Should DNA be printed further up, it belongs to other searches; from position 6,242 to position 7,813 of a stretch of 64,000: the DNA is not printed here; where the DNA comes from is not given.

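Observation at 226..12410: Surface-glycan locus predicted to make a C-methylated, O-methylated 6-deoxy amino sugar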

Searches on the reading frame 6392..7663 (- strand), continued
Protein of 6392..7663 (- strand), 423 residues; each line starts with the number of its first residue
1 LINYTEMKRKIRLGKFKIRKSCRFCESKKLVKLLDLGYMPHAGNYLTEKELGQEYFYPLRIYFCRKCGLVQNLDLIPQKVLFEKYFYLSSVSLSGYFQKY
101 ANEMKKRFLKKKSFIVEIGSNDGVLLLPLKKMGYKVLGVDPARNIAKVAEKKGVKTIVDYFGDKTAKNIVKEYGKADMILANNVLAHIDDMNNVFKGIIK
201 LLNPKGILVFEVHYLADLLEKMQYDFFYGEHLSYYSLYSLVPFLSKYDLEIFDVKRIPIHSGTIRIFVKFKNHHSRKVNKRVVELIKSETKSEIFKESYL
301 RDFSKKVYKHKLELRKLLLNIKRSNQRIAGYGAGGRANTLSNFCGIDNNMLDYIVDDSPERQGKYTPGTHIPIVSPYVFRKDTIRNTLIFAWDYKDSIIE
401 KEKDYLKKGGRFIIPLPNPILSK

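Call 16: find_encoding_contigs(protein=P0030, flank=10000, max_places=2)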
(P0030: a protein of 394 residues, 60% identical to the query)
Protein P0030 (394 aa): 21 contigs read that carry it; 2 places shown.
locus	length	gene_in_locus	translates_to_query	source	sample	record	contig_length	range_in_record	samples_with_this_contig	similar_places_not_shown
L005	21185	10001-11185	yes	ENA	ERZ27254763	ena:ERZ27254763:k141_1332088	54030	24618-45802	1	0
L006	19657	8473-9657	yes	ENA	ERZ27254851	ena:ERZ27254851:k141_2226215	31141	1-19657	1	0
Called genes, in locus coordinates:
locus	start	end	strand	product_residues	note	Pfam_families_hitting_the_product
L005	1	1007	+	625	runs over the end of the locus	PF09972:DUF2207, PF20990:DUF2207_C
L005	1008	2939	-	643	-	PF13415:Beta-prop_FBX42 (faint), PF24981:Beta-prop_ATRN-LZTR1 (faint), PF24681:Kelch_KLHDC2_KLHL20_DRC7, PF01551:Peptidase_M23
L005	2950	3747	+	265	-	PF13489:Methyltransf_23, PF13847:Methyltransf_31, PF08241:Methyltransf_11, PF08242:Methyltransf_12, PF13649:Methyltransf_25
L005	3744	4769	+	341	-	PF13439:Glyco_transf_4, PF00534:Glycos_transf_1 (weak)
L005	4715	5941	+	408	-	-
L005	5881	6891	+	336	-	PF13641:Glyco_tranf_2_3, PF00535:Glycos_transf_2, PF10111:Glyco_tranf_2_2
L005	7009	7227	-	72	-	-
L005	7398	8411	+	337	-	PF00106:adh_short, PF01370:Epimerase, PF02719:Polysacc_synt_2, PF08659:KR (weak), PF01073:3Beta_HSD, PF07993:NAD_binding_4, PF13460:NAD_binding_10 (weak), PF16363:GDP_Man_Dehyd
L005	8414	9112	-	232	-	PF02698:DUF218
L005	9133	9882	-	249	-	PF04321:RmlD_sub_bind, PF02719:Polysacc_synt_2, PF16363:GDP_Man_Dehyd (weak), PF01370:Epimerase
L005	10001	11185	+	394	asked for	PF08421:Methyltransf_13, PF13489:Methyltransf_23, PF13847:Methyltransf_31, PF08241:Methyltransf_11, PF08242:Methyltransf_12, PF13649:Methyltransf_25 (weak), PF08484:Methyltransf_14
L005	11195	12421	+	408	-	PF01943:Polysacc_synt, PF13440:Polysacc_synt_3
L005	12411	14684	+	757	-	PF00535:Glycos_transf_2, PF13641:Glyco_tranf_2_3, PF13231:PMT_2 (weak)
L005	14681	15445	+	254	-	PF00535:Glycos_transf_2, PF10111:Glyco_tranf_2_2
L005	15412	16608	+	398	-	PF04932:Wzy_C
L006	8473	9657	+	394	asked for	PF08421:Methyltransf_13, PF13489:Methyltransf_23, PF13847:Methyltransf_31, PF08241:Methyltransf_11, PF08242:Methyltransf_12, PF13649:Methyltransf_25 (weak), PF08484:Methyltransf_14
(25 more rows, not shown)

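Call 30: find_related_loci(query=A3, collection=genome_contigs, flank=10000)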
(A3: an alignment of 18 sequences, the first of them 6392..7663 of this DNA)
Query A3 (423 aa) in genome_contigs; peptide patterns used: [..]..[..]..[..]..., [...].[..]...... (x = any residue, [..] = any of these).
575 stretches matched a pattern; 551 encode a relative of the query (tblastn E <= 1e-3); the best 80 are kept; 79 distinct loci.
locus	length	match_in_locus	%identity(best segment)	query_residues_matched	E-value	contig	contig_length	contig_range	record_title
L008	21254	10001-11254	62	1-417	1e-180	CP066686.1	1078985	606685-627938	MAG: Candidatus Woesebacteria bacterium isolate NC_groundwater_442_Ag_B-0.1um_40_41 chromosome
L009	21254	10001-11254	61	1-417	2e-175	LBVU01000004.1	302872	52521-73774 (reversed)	MAG: Candidatus Woesebacteria bacterium GW2011_GWB1_39_10 UT17_C0004, whole genome shotgun sequence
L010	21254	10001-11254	62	1-417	1e-169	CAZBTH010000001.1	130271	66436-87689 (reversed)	MAG TPA_asm: uncultured Gammaproteobacteria bacterium isolate SRP062349_co2_276 genome assembly, contig: NODE_77_length_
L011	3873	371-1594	60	10-417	3e-175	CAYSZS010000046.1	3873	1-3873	MAG TPA_asm: uncultured Gammaproteobacteria bacterium isolate SRP050083_co1_18 genome assembly, contig: NODE_15885_lengt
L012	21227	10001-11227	52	10-417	9e-143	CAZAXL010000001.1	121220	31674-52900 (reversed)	MAG TPA_asm: uncultured Gammaproteobacteria bacterium isolate SRP062349_co2_103 genome assembly, contig: NODE_91_length_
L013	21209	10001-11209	53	10-418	1e-138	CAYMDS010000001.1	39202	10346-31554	MAG TPA_asm: uncultured Gammaproteobacteria bacterium isolate SRP192515_co2_133 genome assembly, contig: NODE_697_length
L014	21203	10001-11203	50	19-418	2e-131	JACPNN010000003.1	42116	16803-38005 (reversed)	MAG: Candidatus Aenigmatarchaeota archaeon isolate NC_groundwater_576_Ag_S-0.2um_47_17 S36_SO-2_scaffold_135800, whole g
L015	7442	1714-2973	48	2-419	2e-130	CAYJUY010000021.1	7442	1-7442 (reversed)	MAG TPA_asm: uncultured archaeon isolate ERP125453_co1_359 genome assembly, contig: NODE_12473_length_7442_cov_5.048464,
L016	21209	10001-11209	47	19-419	9e-125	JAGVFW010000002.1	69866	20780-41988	MAG: archaeon isolate DeMMO2_14 c_000000020756, whole genome shotgun sequence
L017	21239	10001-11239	49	13-417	1e-124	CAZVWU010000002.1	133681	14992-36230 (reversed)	MAG TPA_asm: uncultured archaeon isolate SRP178908_co1_337 genome assembly, contig: NODE_43_length_133681_cov_16.980169,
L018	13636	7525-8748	49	12-417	4e-124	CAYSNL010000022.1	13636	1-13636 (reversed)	MAG TPA_asm: Candidatus Woesearchaeota archaeon isolate binchicken_co38_1257 genome assembly, contig: NODE_9567_length_1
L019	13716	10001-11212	46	19-420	8e-124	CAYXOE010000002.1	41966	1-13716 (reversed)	MAG TPA_asm: Candidatus Woesearchaeota archaeon isolate SRP093762_co1_82 genome assembly, contig: NODE_569_length_41966_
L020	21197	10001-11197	49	19-417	5e-123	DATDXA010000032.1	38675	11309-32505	MAG TPA_asm: archaeon isolate SMAG_U8126 k141_1447433, whole genome shotgun sequence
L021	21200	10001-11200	50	20-417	6e-123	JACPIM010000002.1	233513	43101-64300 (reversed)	MAG: Candidatus Woesearchaeota archaeon isolate NC_groundwater_440_Ag_B-0.1um_30_18 GD18-4_B1_scaffold_175342, whole gen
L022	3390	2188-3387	49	19-417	2e-126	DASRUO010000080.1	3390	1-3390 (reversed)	MAG TPA_asm: archaeon isolate SMAG_U8114 k141_707104, whole genome shotgun sequence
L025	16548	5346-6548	47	19-417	1e-121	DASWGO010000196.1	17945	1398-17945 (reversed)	MAG TPA_asm: Thermoplasmata archaeon isolate SMAG_U2818 k141_663228, whole genome shotgun sequence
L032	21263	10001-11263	46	5-418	1e-119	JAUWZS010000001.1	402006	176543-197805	MAG: Candidatus Aenigmatarchaeota archaeon isolate CSMAG_2742 CSMAG_2742_k141_853591_length_402006_cov_52.0000, whole ge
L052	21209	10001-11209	43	16-416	2e-105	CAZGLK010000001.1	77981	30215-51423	MAG TPA_asm: uncultured Candidatus Saccharibacteria bacterium isolate binchicken_co38_1088 genome assembly, contig: NODE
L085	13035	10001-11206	43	17-416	5e-100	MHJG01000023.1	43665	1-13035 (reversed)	MAG: Candidatus Harrisonbacteria bacterium RIFCSPHIGHO2_02_FULL_42_16 rifcsphigho2_02_scaffold_914, whole genome shotgun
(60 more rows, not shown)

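Call 38: search_protein_families(library=ncbifam, max_evalue=1e-20, proteins=[L001:9198-9956:-, L001:14460-15032:+, L001:15011-16180:+, L001:16170-16886:-, L001:11250-12218:+])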
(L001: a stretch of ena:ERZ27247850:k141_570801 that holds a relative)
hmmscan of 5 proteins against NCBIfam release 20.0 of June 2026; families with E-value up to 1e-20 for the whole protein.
L001:9198-9956:- (252 aa): 1 family
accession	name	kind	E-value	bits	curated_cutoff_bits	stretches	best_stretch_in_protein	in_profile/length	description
TIGR01214.1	rmlD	equivalog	5.3e-25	88.1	224.05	1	3-229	1-260/285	dTDP-4-dehydrorhamnose reductase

L001:14460-15032:+ (190 aa): 0 families

L001:15011-16180:+ (389 aa): 0 families

L001:16170-16886:- (238 aa): 1 family
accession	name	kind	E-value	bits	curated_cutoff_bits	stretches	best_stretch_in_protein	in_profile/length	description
NF033510.3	Ca_tandemer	repeat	1.8e-21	76.3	50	0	74-140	23-96/96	Ca2+-stabilized repeat-containing adhesin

L001:11250-12218:+ (322 aa): 0 families

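Call 39: search_solved_structures(query=window:6392-7663:-, show_alignments=4, max_evalue=1e-60)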
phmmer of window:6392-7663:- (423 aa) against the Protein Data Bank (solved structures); distinct sequences matched with E-value up to 1e-60: 10.
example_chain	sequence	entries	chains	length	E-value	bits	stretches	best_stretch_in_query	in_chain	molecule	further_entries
4rv9_A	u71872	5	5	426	4.4e-80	273.1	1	19-420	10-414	D-mycarose 3-C-methyltransferase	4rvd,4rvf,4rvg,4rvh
5t64_A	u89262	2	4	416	1.1e-73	251.9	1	21-418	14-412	Sugar 3-C-methyl transferase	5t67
5t6b_A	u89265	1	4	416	3.1e-72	247.2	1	21-418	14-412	Sugar 3-C-methyl transferase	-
3ndi_A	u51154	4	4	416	2.8e-70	240.8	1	21-418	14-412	Methyltransferase | TcaB9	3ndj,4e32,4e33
4e31_A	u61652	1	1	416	2.9e-70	240.7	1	21-418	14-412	TcaB9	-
4e2y_A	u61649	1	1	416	7.4e-70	239.4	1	21-418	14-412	TcaB9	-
4e2x_A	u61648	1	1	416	1e-69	238.9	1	21-418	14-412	TcaB9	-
4e2z_A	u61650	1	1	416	2.7e-69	237.6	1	21-418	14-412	TcaB9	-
4e2w_A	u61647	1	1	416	2.7e-69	237.6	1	21-418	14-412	TcaB9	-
4e30_A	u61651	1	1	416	7e-69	236.2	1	21-418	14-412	TcaB9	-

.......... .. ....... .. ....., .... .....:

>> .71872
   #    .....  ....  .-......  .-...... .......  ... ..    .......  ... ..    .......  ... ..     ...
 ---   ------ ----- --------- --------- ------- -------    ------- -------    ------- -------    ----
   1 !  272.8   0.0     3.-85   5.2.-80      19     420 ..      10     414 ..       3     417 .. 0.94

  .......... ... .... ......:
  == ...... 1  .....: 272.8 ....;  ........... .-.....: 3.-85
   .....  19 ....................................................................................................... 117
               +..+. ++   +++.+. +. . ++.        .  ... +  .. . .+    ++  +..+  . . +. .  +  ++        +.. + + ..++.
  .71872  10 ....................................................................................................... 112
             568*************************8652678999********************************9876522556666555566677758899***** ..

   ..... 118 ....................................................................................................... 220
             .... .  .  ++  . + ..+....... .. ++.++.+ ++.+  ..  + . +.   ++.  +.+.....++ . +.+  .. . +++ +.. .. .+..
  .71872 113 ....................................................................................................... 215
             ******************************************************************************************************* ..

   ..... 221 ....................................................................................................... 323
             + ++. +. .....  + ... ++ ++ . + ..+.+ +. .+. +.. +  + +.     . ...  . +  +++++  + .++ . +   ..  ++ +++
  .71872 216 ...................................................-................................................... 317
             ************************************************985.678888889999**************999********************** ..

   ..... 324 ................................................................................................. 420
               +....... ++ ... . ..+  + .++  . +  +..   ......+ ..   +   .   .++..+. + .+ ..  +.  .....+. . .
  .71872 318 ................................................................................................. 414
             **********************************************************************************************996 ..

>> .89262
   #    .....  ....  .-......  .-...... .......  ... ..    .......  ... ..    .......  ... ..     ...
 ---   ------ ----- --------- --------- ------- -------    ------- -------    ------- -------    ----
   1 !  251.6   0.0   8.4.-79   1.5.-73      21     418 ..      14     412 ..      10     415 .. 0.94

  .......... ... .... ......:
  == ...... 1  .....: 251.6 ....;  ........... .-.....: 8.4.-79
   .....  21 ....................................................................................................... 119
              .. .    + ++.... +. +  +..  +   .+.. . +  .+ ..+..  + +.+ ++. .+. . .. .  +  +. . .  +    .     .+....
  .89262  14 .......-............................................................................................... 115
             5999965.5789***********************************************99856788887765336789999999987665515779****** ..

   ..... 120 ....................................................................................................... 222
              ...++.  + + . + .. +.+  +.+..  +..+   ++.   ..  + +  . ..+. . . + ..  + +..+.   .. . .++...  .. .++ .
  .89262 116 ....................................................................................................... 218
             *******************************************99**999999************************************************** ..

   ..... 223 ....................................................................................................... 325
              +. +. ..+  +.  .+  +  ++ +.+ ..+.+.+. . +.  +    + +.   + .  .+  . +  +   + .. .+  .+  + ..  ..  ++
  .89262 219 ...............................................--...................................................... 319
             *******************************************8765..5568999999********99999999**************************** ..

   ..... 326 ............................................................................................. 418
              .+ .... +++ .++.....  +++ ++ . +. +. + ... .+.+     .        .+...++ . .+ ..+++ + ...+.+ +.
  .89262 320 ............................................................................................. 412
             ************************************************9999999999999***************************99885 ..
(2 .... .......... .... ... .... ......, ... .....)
